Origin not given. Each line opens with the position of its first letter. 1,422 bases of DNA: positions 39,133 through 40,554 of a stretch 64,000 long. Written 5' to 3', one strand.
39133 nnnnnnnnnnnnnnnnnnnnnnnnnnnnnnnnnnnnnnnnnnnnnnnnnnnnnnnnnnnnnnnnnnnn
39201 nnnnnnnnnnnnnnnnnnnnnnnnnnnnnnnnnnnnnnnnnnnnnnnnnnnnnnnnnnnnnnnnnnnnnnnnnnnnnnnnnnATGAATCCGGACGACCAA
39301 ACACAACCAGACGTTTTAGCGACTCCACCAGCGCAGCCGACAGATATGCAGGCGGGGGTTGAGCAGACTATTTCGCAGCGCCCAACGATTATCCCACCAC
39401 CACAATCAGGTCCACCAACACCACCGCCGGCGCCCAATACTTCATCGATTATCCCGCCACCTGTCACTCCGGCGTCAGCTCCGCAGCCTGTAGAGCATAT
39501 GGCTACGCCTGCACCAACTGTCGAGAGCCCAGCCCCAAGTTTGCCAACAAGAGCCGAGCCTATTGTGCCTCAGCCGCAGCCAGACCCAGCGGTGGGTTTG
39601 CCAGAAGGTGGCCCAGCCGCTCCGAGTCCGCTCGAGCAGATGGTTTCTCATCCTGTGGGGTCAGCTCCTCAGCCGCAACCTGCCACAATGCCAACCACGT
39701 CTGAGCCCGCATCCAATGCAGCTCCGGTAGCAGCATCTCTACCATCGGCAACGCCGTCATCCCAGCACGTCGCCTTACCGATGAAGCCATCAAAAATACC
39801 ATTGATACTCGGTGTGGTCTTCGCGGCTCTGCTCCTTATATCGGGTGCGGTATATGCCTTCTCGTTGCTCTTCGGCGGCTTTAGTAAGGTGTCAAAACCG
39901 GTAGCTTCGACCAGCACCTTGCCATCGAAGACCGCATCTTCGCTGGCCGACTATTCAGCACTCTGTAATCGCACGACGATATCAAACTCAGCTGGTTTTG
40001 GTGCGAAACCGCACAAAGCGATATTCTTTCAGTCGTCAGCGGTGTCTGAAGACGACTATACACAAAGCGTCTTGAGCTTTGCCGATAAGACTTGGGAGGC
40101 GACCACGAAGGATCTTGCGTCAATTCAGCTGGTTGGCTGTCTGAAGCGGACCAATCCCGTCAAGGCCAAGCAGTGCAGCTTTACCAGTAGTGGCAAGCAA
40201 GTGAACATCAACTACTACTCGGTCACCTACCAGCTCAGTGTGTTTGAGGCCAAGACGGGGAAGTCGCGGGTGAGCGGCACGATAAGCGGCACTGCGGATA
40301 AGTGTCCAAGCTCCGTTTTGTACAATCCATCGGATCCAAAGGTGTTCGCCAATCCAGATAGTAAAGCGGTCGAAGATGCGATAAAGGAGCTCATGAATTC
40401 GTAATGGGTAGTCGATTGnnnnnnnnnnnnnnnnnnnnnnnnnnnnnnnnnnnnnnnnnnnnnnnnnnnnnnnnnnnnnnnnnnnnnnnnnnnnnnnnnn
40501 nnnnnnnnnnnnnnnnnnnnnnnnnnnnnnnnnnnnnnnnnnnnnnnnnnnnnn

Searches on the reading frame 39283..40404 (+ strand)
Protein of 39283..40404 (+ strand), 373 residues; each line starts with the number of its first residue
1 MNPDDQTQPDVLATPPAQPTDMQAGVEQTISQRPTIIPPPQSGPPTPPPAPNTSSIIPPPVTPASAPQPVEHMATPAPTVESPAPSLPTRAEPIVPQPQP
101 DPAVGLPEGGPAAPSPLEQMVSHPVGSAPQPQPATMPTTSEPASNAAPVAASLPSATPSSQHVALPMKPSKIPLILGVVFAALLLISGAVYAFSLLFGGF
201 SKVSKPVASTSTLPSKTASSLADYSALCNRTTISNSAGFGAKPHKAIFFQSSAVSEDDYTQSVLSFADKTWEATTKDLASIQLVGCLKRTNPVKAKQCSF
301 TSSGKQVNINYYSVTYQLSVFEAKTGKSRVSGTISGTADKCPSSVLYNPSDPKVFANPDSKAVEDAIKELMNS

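Call 11: search_protein_families(library=pfam, proteins=[window:39283-40404:+], max_evalue=0.1)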
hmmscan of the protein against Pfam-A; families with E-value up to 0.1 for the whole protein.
window:39283-40404:+ (373 aa): 1 family
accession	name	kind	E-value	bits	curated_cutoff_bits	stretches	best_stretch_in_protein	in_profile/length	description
PF04277.18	OAD_gamma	-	0.002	19.2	27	1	176-219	11-54/76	Oxaloacetate decarboxylase, gamma chain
